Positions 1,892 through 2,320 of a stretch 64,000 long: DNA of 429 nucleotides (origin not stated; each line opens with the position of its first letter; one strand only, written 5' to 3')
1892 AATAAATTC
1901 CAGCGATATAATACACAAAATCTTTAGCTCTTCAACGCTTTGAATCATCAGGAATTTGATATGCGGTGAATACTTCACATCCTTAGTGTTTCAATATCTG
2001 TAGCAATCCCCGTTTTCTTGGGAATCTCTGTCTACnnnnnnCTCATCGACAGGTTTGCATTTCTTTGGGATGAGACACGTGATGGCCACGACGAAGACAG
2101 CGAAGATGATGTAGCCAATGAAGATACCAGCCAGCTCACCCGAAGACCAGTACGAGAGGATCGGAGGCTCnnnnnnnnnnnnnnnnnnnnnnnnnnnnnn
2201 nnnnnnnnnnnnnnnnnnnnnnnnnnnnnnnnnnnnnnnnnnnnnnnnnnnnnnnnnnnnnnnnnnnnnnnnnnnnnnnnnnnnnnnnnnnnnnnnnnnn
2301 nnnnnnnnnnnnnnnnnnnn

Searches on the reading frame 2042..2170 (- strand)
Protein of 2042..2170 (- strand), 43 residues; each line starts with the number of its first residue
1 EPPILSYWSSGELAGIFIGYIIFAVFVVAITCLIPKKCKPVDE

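Call 32: find_homologous_proteins(query=A2, max_evalue=10)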
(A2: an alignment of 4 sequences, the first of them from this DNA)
Query A2 (4 sequences): 1 candidates shared short words with the query, none scored E <= 10.

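Call 36: search_protein_representatives(alignment_id=A2)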
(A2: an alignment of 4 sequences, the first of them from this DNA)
Query: 4 sequences, 43 profile positions. Proteins with E-value up to 0.001 (for the whole library): 8; up to 1e-10: 3; up to 1e-30: 0. The best 8 are listed.
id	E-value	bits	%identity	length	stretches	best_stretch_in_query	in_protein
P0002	3.2e-25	103.5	-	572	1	1-43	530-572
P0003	9.3e-25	102.0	-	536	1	1-43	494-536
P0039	3.9e-24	100.0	-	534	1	1-43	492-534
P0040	4.9e-10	54.9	-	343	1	2-39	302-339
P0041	1.8e-08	49.9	-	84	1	2-39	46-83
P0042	7.8e-06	41.5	-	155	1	2-39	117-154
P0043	1.3e-04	37.6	-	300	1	2-39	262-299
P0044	6.9e-04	35.2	-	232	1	7-39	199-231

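Call 38: list_cluster_members(proteins=[P0039, P0040, P0041, P0042, P0043, P0044])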
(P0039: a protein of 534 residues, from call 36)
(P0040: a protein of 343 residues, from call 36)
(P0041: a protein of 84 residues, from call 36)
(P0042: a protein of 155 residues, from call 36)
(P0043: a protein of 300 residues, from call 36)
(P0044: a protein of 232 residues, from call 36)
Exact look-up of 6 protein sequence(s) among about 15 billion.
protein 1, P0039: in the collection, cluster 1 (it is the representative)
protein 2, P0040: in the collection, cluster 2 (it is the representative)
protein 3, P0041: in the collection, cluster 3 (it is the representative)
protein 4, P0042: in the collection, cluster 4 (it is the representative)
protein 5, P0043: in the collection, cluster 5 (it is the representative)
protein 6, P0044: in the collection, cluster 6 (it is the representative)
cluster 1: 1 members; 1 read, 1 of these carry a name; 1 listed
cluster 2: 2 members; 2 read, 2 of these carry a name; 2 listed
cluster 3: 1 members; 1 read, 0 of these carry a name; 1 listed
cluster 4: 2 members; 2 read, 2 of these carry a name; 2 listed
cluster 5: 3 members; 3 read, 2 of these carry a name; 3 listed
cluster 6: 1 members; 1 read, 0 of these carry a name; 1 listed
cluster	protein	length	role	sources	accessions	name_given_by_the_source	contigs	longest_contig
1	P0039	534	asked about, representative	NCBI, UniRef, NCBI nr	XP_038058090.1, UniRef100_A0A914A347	suppressor of tumorigenicity 14 protein homolog [Patiria miniata] | CUB domain-containing protein n=1 Tax=Patiria miniata TaxID=46514 RepID=A0A914A347_PATMI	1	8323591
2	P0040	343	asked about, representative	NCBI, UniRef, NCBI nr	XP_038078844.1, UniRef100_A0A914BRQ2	low-density lipoprotein receptor-related protein 1-like [Patiria miniata] | CUB domain-containing protein n=1 Tax=Patiria miniata TaxID=46514 RepID=A0A914BRQ2_PATMI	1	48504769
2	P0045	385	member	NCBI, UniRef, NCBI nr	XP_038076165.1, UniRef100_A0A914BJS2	low-density lipoprotein receptor 1-like [Patiria miniata] | CUB domain-containing protein n=1 Tax=Patiria miniata TaxID=46514 RepID=A0A914BJS2_PATMI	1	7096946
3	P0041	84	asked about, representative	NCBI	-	-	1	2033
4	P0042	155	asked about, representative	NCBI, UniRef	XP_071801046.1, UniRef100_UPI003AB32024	uncharacterized protein [Asterias amurensis] | uncharacterized protein n=1 Tax=Asterias amurensis TaxID=7602 RepID=UPI003AB32024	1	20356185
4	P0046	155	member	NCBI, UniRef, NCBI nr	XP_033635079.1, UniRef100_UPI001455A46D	atrial natriuretic peptide-converting enzyme-like [Asterias rubens] | atrial natriuretic peptide-converting enzyme-like n=1 Tax=Asterias rubens TaxID=7604 ...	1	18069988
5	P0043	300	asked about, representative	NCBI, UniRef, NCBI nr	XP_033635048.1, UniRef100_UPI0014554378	sortilin-related receptor-like [Asterias rubens] | sortilin-related receptor-like n=1 Tax=Asterias rubens TaxID=7604 RepID=UPI0014554378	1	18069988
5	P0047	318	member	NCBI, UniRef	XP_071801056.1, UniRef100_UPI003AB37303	LDL receptor repeat-containing protein egg-1-like [Asterias amurensis] | LDL receptor repeat-containing protein egg-1-like n=1 Tax=Asterias amurensis TaxID=7602 ...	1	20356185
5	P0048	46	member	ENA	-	-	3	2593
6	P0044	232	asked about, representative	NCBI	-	-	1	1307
